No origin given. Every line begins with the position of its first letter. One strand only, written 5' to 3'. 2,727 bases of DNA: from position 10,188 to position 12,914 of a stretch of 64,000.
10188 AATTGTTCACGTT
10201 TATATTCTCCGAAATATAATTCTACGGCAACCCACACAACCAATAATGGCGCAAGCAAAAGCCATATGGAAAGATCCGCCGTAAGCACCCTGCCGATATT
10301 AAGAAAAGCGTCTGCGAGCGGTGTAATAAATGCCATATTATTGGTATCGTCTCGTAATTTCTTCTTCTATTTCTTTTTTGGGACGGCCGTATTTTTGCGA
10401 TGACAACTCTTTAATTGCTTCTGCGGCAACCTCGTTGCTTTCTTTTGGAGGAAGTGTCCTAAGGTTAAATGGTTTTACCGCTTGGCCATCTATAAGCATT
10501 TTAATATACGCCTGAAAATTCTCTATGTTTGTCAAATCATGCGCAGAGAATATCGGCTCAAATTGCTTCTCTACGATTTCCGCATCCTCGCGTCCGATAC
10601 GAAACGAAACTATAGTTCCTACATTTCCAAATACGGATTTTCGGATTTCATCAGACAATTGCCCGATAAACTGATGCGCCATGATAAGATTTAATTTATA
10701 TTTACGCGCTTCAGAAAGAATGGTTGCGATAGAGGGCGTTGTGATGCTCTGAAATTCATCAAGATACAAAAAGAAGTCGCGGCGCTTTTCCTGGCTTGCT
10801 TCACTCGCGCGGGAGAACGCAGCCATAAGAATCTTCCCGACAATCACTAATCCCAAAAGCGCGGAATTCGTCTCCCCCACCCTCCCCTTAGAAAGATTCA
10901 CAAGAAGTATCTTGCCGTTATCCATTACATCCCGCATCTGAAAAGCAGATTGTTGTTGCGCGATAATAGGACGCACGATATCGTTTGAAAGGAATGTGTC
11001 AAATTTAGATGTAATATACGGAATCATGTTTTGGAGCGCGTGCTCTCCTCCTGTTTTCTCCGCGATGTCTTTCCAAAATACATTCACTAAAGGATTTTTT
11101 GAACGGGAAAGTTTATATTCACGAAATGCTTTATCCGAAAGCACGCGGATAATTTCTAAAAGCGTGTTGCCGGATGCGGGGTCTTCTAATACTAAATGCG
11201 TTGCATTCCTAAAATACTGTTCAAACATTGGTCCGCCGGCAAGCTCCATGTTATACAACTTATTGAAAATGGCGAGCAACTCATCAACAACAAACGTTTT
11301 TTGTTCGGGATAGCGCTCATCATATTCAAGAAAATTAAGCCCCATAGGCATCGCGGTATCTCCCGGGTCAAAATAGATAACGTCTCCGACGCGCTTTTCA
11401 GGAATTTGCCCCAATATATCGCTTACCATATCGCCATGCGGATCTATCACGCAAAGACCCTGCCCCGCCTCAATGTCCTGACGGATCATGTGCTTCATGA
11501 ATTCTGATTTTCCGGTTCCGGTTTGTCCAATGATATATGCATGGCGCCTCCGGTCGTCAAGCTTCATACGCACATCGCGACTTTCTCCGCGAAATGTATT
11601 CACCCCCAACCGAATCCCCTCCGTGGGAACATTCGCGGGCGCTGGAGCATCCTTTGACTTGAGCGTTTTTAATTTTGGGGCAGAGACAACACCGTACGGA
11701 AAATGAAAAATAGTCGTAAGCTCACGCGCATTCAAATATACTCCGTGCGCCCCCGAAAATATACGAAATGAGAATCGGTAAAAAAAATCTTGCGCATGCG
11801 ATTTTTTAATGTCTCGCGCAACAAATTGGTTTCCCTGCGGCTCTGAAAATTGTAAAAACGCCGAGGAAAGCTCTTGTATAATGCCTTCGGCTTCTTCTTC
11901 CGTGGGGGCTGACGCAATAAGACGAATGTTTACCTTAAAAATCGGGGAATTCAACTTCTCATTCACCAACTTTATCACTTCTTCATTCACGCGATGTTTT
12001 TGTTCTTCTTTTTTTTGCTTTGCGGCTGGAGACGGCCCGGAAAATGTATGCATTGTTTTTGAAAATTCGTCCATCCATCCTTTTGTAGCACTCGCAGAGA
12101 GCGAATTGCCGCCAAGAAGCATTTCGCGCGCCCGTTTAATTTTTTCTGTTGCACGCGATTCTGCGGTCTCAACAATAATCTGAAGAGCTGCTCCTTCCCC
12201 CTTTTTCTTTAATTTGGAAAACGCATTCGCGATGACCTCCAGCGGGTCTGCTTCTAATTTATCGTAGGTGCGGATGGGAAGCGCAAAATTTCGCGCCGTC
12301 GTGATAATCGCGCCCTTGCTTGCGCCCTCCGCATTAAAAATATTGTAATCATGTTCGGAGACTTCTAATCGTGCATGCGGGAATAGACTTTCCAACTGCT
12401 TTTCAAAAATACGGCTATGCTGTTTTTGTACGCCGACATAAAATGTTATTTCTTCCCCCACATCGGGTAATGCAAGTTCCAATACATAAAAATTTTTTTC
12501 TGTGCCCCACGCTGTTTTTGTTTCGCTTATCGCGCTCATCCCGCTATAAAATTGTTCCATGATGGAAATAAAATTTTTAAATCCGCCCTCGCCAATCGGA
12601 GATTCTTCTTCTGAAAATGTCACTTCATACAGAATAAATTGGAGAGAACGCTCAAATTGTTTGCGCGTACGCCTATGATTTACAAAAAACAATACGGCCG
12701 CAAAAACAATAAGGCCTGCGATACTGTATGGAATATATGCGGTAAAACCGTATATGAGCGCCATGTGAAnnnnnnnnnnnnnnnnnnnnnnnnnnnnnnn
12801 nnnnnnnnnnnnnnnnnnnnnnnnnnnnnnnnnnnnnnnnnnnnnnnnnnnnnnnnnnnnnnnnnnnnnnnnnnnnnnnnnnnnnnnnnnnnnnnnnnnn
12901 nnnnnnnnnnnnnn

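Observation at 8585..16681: VirD4/TraG-like coupling ATPase operon with GtrA-like flippase and tiny membrane partners, divergent from two GT-C glycosyltransferases: putative envelope export/glycosylation module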

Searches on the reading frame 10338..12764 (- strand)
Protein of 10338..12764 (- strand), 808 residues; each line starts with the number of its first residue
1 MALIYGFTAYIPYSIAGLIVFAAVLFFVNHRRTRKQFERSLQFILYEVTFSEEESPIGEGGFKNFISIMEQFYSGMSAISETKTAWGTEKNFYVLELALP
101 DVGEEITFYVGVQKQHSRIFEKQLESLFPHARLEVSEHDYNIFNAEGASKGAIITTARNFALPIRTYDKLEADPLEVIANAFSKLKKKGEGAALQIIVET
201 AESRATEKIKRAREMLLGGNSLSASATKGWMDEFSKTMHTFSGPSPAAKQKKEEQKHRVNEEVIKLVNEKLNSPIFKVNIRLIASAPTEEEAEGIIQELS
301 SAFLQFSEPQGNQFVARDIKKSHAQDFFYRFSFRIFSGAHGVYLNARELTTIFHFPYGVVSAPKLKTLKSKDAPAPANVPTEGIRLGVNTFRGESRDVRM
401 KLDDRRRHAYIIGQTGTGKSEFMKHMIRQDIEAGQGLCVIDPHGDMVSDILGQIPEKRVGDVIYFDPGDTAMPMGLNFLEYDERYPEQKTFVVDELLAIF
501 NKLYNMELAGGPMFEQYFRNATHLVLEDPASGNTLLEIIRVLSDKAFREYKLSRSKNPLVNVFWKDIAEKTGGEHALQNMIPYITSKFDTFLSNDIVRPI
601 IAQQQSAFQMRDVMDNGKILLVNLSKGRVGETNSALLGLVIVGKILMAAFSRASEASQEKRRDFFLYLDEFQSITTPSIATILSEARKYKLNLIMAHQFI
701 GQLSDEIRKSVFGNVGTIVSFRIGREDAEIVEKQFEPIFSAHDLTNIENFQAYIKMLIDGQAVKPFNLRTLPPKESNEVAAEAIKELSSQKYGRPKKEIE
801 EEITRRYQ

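Call 3: search_protein_families(library=pfam, proteins=[window:10338-12764:-], max_evalue=0.01)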
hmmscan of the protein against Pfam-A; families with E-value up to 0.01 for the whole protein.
window:10338-12764:- (808 aa): 7 families
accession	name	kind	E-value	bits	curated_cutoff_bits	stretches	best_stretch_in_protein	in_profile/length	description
PF10412.15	TrwB_AAD_bind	-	9.5e-11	41.6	20.5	1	400-705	9-288/387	Type IV secretion-system coupling protein DNA-binding domain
PF02534.20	T4SS-DNA_transf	-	2e-09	37.2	20.1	1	405-706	44-347/468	Type IV secretory system Conjugative DNA transfer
PF01935.23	DUF87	-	1.2e-07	32.4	23.2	1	398-467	14-81/220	Helicase HerA, central domain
PF12696.13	TraG-D_C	-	0.0002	21.7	22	1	666-724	4-67/126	TraM recognition site of TraD and TraG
PF13401.12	AAA_22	-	0.0011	19.7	27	0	405-457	4-57/130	AAA domain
PF13245.12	AAA_19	-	0.0024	18.5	25.1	0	407-434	12-39/134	AAA domain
PF19044.6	P-loop_TraG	-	0.0046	16.1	25.8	0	407-441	30-64/413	TraG P-loop domain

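Call 4: search_protein_families(library=ncbifam, proteins=[window:10338-12764:-], max_evalue=0.01)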
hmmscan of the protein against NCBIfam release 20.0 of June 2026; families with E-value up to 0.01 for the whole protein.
window:10338-12764:- (808 aa): 13 families
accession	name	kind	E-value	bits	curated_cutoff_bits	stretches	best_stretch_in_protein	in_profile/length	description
TIGR03743.1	SXT_TraD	subfamily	7.6e-13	47.8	366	1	362-446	132-215/636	conjugative transfer system coupling protein TraD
NF045973.1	conju_CD1115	equivalog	4.3e-10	39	250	2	400-488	18-104/442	VirD4-like conjugal transfer protein, CD1115 family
TIGR03754.1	conj_TOL_TraD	equivalog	3.1e-09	35.9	647.55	1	342-446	119-220/643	type IV conjugative transfer system coupling protein TraD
NF041447.1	TrbC_conju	equivalog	3.8e-08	32.2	800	1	385-442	108-165/685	F-type conjugative transfer protein TrbC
TIGR00929.1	VirB4_CagE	subfamily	1e-05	24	643.1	1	650-770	624-751/792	VirB4 family type IV secretion/conjugal transfer ATPase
NF045975.1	VirB4_plasma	equivalog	5.4e-05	21.1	590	1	409-443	518-552/894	Mbov_0397 family ICE element conjugal transfer ATPase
NF010394.0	PRK13822.1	subfamily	0.00011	21.1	443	1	606-706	427-522/643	conjugal transfer coupling protein TraG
NF053655.1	CedD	equivalog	0.00014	20.7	600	1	385-447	200-262/527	DNA-translocating ATPase CedD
TIGR03783.1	Bac_Flav_CT_G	subfamily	0.00024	19.1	261.55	1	406-477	438-508/829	TraG family conjugative transposon ATPase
NF041326.1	Bacteroid_MobC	subfamily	0.00025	19.6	900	0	660-747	454-545/655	conjugal transfer protein MobC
TIGR02759.1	TraD_Ftype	equivalog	0.00027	19.8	521.35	0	655-705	400-451/566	type IV conjugative transfer system coupling protein TraD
NF041017.1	DNA_import_CedB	equivalog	0.0026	16.4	700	0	379-446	249-316/590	DNA import protein CedB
NF040819.1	helicase_HerA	equivalog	0.0027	16.3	970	1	398-453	145-204/561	DNA double-strand break repair helicase HerA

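Call 8: find_homologous_proteins(query=window:10338-12764:-, max_evalue=0.00001)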
Query window:10338-12764:- (808 aa): 7854 proteins with E <= 0.00001 among 8000 candidates; the best 120 are listed.
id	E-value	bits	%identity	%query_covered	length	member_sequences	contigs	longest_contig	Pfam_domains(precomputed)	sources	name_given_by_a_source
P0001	0.0e+0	1800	100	100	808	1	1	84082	PF26449.1,PF10412.16,PF01935.24,PF02534.21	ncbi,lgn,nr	ncbi:MAG: type IV secretion system DNA-binding domain-containing protein [bacterium]|nr:type IV secr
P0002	0.0e+0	1508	83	100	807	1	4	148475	PF26449.1,PF10412.16,PF01935.24,PF02534.21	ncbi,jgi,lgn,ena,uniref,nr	ncbi:MAG: hypothetical protein COU47_03505 [Candidatus Niyogibacteria bacterium CG10_big_fil_rev_8_2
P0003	0.0e+0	1401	76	100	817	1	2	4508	PF26449.1,PF10412.16,PF01935.24,PF02534.21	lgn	-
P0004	0.0e+0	1223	68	99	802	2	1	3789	PF26449.1,PF10412.16,PF01935.24,PF02534.21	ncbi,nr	ncbi:MAG: type IV secretion system DNA-binding domain-containing protein, partial [Candidatus Niyogi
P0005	0.0e+0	1192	68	96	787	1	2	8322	PF26449.1,PF10412.16,PF01935.24,PF13401.13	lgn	-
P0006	0.0e+0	1081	61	99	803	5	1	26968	PF26449.1,PF10412.16,PF01935.24,PF02534.21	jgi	-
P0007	0.0e+0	1060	61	97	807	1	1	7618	PF26449.1,PF10412.16,PF01935.24,PF02534.21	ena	-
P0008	0.0e+0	1043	59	99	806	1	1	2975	PF26449.1,PF10412.16,PF01935.24,PF02534.21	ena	-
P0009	0.0e+0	1041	60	99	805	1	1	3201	PF26449.1,PF10412.16,PF01935.24,PF02534.21,PF12696.14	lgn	-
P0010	0.0e+0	1035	60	98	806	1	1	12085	PF26449.1,PF10412.16,PF01935.24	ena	-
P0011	0.0e+0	1035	60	100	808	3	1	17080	PF26449.1,PF10412.16,PF01935.24,PF02534.21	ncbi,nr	ncbi:DUF853 family protein [Patescibacteria group bacterium]|nr:DUF853 family protein [Patescibacter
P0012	0.0e+0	1030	59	98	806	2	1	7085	PF26449.1,PF10412.16,PF01935.24,PF02534.21,PF12696.14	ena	-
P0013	0.0e+0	1026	60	100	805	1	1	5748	PF26449.1,PF10412.16,PF01935.24,PF02534.21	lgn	-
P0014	0.0e+0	1012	58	99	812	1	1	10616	PF26449.1,PF10412.16,PF01935.24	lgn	-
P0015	1.6e-298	1010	57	99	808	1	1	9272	PF26449.1,PF10412.16,PF01935.24,PF13401.13,PF02534.21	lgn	-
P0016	4.5e-296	1002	57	100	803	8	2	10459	PF26449.1,PF10412.16,PF01935.24,PF02534.21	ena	-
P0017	2.4e-295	1000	58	99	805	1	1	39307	PF26449.1,PF10412.16,PF01935.24,PF13401.13,PF02534.21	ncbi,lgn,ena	ncbi:MAG: type IV secretion system DNA-binding domain-containing protein [Patescibacteria group bact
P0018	1.7e-294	997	67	81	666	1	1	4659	PF26449.1,PF10412.16,PF01935.24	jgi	-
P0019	7.2e-294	995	57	100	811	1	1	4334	PF26449.1,PF10412.16,PF01935.24,PF13401.13,PF02534.21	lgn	-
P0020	4.1e-293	993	57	97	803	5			PF26449.1,PF10412.16,PF01935.24,PF13401.13,PF02534.21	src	-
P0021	5.7e-293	992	58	98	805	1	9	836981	PF26449.1,PF10412.16,PF01935.24,PF02534.21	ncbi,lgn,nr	ncbi:MAG: type IV secretion system DNA-binding domain-containing protein [Candidatus Niyogibacteria 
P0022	2.7e-291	986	56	98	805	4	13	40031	PF26449.1,PF10412.16,PF01935.24,PF13401.13,PF02534.21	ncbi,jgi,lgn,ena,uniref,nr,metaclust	ncbi:MAG: hypothetical protein A2931_03890 [Candidatus Niyogibacteria bacterium RIFCSPLOWO2_01_FULL_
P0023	1.1e-289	981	58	96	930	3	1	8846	PF26449.1,PF10412.16,PF01935.24,PF02534.21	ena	-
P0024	3.1e-288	976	57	96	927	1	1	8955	PF26449.1,PF10412.16,PF01935.24,PF02534.21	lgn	-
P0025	4.6e-288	976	57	96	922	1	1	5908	PF26449.1,PF10412.16,PF01935.24,PF02534.21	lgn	-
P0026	2.2e-286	970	56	99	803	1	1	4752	PF26449.1,PF10412.16,PF01935.24,PF02534.21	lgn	-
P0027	2.5e-286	970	57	96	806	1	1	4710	PF26449.1,PF10412.16,PF01935.24,PF02534.21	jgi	jgi:hypothetical protein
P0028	1.4e-285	968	56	98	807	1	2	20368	PF26449.1,PF10412.16,PF01935.24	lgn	-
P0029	7.2e-285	965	60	89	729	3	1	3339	PF26449.1,PF10412.16,PF01935.24,PF02534.21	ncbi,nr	ncbi:MAG: DUF853 family protein, partial [Candidatus Niyogibacteria bacterium]|nr:DUF853 family prot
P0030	1.2e-284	965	57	96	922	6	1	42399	PF26449.1,PF10412.16,PF01935.24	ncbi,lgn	-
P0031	4.3e-284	963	56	98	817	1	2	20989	PF26449.1,PF10412.16,PF01935.24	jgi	jgi:hypothetical protein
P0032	4.6e-284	963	56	96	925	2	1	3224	PF26449.1,PF10412.16,PF02534.21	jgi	jgi:hypothetical protein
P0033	6.4e-284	962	55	100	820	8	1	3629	PF26449.1,PF10412.16,PF01935.24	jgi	-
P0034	2.6e-283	960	55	99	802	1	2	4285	PF26449.1,PF10412.16,PF01935.24,PF02534.21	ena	-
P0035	7.4e-283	959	55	97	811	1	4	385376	PF26449.1,PF10412.16,PF01935.24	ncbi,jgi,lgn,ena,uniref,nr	ncbi:MAG: hypothetical protein COU90_00025 [Candidatus Ryanbacteria bacterium CG10_big_fil_rev_8_21_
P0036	1.4e-282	958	54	99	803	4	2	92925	PF26449.1,PF10412.16,PF01935.24,PF02534.21,PF12696.14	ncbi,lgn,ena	ncbi:MAG: DUF87 domain-containing protein [Patescibacteria group bacterium]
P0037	1.5e-282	958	57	96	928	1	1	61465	PF26449.1,PF10412.16,PF01935.24,PF13401.13,PF02534.21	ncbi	-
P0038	2.9e-282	957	55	99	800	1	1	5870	PF26449.1,PF10412.16,PF01935.24,PF13401.13,PF12696.14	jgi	jgi:hypothetical protein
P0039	2.5e-281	954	57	94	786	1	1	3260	PF26449.1,PF10412.16,PF01935.24,PF13401.13,PF02534.21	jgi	-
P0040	7.1e-281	952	56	95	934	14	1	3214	PF26449.1,PF10412.16,PF01935.24,PF02534.21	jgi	-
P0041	1.1e-280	951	55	95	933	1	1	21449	PF26449.1,PF10412.16,PF01935.24,PF02534.21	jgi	-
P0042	1.2e-280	951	56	95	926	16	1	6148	PF26449.1,PF10412.16,PF01935.24,PF13401.13,PF02534.21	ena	-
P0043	6.4e-280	949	56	97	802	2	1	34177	PF26449.1,PF10412.16,PF01935.24,PF02534.21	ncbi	-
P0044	2.1e-279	947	55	96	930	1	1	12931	PF26449.1,PF10412.16,PF01935.24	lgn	-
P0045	7.5e-279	945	55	98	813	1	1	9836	PF26449.1,PF10412.16,PF01935.24,PF13401.13,PF02534.21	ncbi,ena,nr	ncbi:MAG: hypothetical protein G01um101429_1029 [Parcubacteria group bacterium Gr01-1014_29]|nr:MAG:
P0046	8.3e-279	945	57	96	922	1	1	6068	PF26449.1,PF10412.16,PF02534.21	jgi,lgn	jgi:hypothetical protein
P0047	3.2e-278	943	54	98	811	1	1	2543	PF26449.1,PF10412.16,PF01935.24,PF02534.21,PF12696.14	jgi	jgi:hypothetical protein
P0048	5.2e-278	943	55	98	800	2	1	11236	PF26449.1,PF10412.16,PF01935.24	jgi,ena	-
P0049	5.6e-278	942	56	95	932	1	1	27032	PF26449.1,PF10412.16,PF01935.24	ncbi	-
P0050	3.2e-277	940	56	96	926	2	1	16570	PF26449.1,PF10412.16,PF02534.21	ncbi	ncbi:MAG: type IV secretory system conjugative DNA transfer family protein [Candidatus Tagabacteria 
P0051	6.7e-277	939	54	97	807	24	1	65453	PF26449.1,PF10412.16,PF01935.24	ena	-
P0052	2.6e-276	937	55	97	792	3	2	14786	PF26449.1,PF10412.16,PF01935.24,PF02534.21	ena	-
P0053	7.6e-276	935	54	97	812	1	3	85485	PF26449.1,PF10412.16,PF01935.24,PF02534.21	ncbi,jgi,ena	-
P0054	1.2e-275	935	54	98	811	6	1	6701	PF26449.1,PF10412.16,PF01935.24,PF02534.21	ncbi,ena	-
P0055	1.4e-275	935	53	98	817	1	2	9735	PF26449.1,PF10412.16,PF01935.24,PF02534.21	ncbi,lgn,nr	ncbi:MAG: type IV secretion system DNA-binding domain-containing protein [Candidatus Niyogibacteria 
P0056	1.6e-275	934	54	98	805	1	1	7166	PF26449.1,PF10412.16,PF01935.24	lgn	-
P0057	4.2e-275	933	55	97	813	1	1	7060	PF26449.1,PF10412.16,PF01935.24,PF02534.21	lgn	-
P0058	7.2e-275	932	55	98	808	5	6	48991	PF26449.1,PF10412.16,PF01935.24,PF02534.21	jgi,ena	-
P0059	7.9e-275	932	53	98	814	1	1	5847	PF26449.1,PF10412.16,PF01935.24,PF02534.21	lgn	-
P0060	9.2e-275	932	54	98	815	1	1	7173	PF26449.1,PF10412.16,PF01935.24,PF12696.14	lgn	-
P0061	1.7e-274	931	53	98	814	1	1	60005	PF26449.1,PF10412.16,PF01935.24,PF02534.21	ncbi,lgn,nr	ncbi:MAG: type IV secretion system DNA-binding domain-containing protein [Candidatus Niyogibacteria 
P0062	3.4e-274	930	54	97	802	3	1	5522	PF26449.1,PF10412.16,PF01935.24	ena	-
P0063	4.4e-274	930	55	97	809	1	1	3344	PF26449.1,PF10412.16,PF01935.24,PF13401.13,PF02534.21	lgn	-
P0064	3.7e-273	927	54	98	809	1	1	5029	PF26449.1,PF10412.16,PF01935.24,PF02534.21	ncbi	-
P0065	4.8e-273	926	55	96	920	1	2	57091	PF26449.1,PF10412.16,PF01935.24,PF13401.13,PF02534.21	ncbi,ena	-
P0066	8.6e-273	925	54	99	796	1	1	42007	PF26449.1,PF10412.16,PF01935.24,PF02534.21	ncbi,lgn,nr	ncbi:MAG: type IV secretion system DNA-binding domain-containing protein [Candidatus Terrybacteria b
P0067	3.6e-272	923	55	96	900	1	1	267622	PF26449.1,PF10412.16,PF01935.24,PF02534.21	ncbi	-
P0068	8.5e-272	922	54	98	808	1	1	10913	PF26449.1,PF10412.16,PF01935.24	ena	-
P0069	1.6e-271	921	53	100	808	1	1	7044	PF26449.1,PF10412.16,PF01935.24,PF13401.13,PF02534.21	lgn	-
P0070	2.6e-271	920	54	100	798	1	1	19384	PF26449.1,PF10412.16,PF01935.24,PF02534.21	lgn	-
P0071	2.9e-271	920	53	100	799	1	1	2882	PF26449.1,PF10412.16,PF13401.13,PF02534.21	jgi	-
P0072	2.0e-270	917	58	89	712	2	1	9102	PF26449.1,PF10412.16,PF01935.24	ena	-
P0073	3.4e-270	917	54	98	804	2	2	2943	PF26449.1,PF10412.16,PF01935.24,PF13401.13,PF02534.21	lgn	-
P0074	1.5e-269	915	53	96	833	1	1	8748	PF26449.1,PF10412.16,PF01935.24,PF02534.21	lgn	-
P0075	3.7e-269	913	54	96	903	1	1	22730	PF26449.1,PF10412.16,PF01935.24,PF02534.21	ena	-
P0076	4.4e-269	913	56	95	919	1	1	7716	PF26449.1,PF10412.16,PF01935.24,PF02534.21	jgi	jgi:hypothetical protein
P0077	7.7e-269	912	53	99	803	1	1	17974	PF26449.1,PF10412.16,PF01935.24,PF02534.21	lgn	-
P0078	1.9e-268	911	52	97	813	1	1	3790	PF26449.1,PF10412.16,PF01935.24,PF02534.21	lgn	-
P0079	2.7e-268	910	54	97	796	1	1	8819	PF26449.1,PF10412.16,PF01935.24,PF02534.21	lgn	-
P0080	3.0e-268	910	53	98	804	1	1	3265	PF26449.1,PF10412.16,PF01935.24,PF13401.13,PF02534.21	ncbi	-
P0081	3.1e-268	910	56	92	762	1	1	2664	PF26449.1,PF10412.16,PF01935.24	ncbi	ncbi:MAG: hypothetical protein G01um101470_1072, partial [Parcubacteria group bacterium Gr01-1014_70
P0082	3.7e-268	910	52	100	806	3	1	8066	PF26449.1,PF10412.16,PF01935.24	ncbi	ncbi:MAG: DUF87 domain-containing protein [Candidatus Sungiibacteriota bacterium]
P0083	4.8e-268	910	53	96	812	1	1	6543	PF26449.1,PF10412.16,PF01935.24,PF02534.21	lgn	-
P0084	6.1e-268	909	54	96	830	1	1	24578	PF26449.1,PF10412.16,PF01935.24,PF02534.21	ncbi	-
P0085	7.0e-268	909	52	99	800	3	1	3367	PF26449.1,PF10412.16,PF01935.24,PF02534.21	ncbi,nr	ncbi:DUF87 domain-containing protein [Patescibacteria group bacterium]|nr:DUF87 domain-containing pr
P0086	1.8e-267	908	54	96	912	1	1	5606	PF26449.1,PF01935.24,PF13401.13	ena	-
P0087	1.2e-266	905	53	97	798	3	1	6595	PF26449.1,PF10412.16,PF01935.24,PF02534.21,PF12696.14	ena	-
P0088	1.7e-266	904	54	95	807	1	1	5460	PF26449.1,PF10412.16,PF01935.24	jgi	jgi:hypothetical protein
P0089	3.0e-266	904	53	98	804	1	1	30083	PF26449.1,PF01935.24,PF13401.13,PF02534.21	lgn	-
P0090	6.1e-266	903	53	98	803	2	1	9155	PF26449.1,PF01935.24,PF02534.21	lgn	-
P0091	9.7e-266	902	53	96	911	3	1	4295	PF26449.1,PF10412.16,PF01935.24,PF13401.13,PF02534.21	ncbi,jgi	-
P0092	2.6e-265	901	53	95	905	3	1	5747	PF26449.1,PF10412.16,PF01935.24,PF02534.21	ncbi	-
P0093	5.4e-265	900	52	98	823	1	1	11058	PF26449.1,PF10412.16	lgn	-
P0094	5.8e-265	899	53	98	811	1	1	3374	PF26449.1,PF10412.16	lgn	-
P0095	9.5e-265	899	52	98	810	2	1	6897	PF26449.1,PF10412.16,PF01935.24,PF02534.21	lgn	-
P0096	6.1e-264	896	53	98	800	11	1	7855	PF26449.1,PF10412.16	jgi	jgi:hypothetical protein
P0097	1.2e-263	895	54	95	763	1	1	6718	PF26449.1,PF10412.16,PF01935.24,PF02534.21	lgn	-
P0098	1.3e-263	895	53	96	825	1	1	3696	PF26449.1,PF10412.16,PF01935.24,PF02534.21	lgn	-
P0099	1.5e-263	895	52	98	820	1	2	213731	PF26449.1,PF10412.16,PF01935.24,PF13401.13,PF20720.4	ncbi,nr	ncbi:MAG: TraM recognition domain-containing protein [Parcubacteria group bacterium]|nr:TraM recogni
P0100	1.7e-263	895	52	100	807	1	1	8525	PF26449.1,PF10412.16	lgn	-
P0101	1.9e-263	894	53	99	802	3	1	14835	PF26449.1,PF10412.16,PF01935.24,PF13401.13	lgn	-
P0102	3.2e-263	894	52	98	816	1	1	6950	PF26449.1,PF10412.16,PF01935.24,PF02534.21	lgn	-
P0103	3.3e-263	894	51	97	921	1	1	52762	PF26449.1,PF10412.16,PF01935.24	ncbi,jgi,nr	ncbi:hypothetical protein C4572_01350 [Candidatus Parcubacteria bacterium]|nr:MAG: hypothetical prot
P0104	1.2e-262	892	52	97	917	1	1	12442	PF26449.1,PF01935.24,PF13401.13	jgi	-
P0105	1.4e-262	892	51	99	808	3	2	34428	PF26449.1,PF10412.16,PF01935.24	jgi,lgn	-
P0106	1.7e-262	891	52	100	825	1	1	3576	PF26449.1,PF10412.16,PF01935.24,PF02534.21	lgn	-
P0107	4.6e-262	890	51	99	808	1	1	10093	PF26449.1,PF10412.16,PF02534.21,PF12696.14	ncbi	-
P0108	4.6e-262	890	53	95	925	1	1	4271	PF26449.1,PF10412.16,PF01935.24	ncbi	-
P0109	4.7e-262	890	52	98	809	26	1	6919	PF26449.1,PF10412.16,PF01935.24,PF12696.14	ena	-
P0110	5.9e-262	890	53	97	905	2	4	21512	PF26449.1,PF01935.24,PF02534.21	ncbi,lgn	-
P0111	7.5e-262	889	51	99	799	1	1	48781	PF26449.1,PF01935.24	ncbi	ncbi:MAG: DUF87 domain-containing protein [Patescibacteria group bacterium]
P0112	1.1e-261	889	53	97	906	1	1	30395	PF26449.1,PF01935.24,PF02534.21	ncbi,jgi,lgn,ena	-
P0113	1.3e-261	888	52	98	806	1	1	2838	PF26449.1,PF10412.16,PF01935.24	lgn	-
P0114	1.3e-261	888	52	97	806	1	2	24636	PF26449.1,PF10412.16,PF01935.24,PF13401.13,PF12696.14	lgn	-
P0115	4.1e-261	887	51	97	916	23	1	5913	PF26449.1,PF10412.16,PF13401.13,PF02534.21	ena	-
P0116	4.1e-261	887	53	99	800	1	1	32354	PF26449.1,PF10412.16,PF01935.24,PF02534.21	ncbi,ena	-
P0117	4.6e-261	887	51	97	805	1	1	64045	PF26449.1,PF10412.16,PF01935.24,PF02534.21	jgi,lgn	jgi:hypothetical protein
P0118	5.8e-261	886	52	97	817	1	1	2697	PF26449.1,PF10412.16,PF01935.24,PF02534.21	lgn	-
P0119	7.5e-261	886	52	99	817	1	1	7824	PF26449.1,PF10412.16,PF01935.24,PF13401.13,PF02534.21,PF12696.14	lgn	-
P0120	1.0e-260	885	51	98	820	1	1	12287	PF26449.1,PF10412.16,PF01935.24,PF02534.21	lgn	-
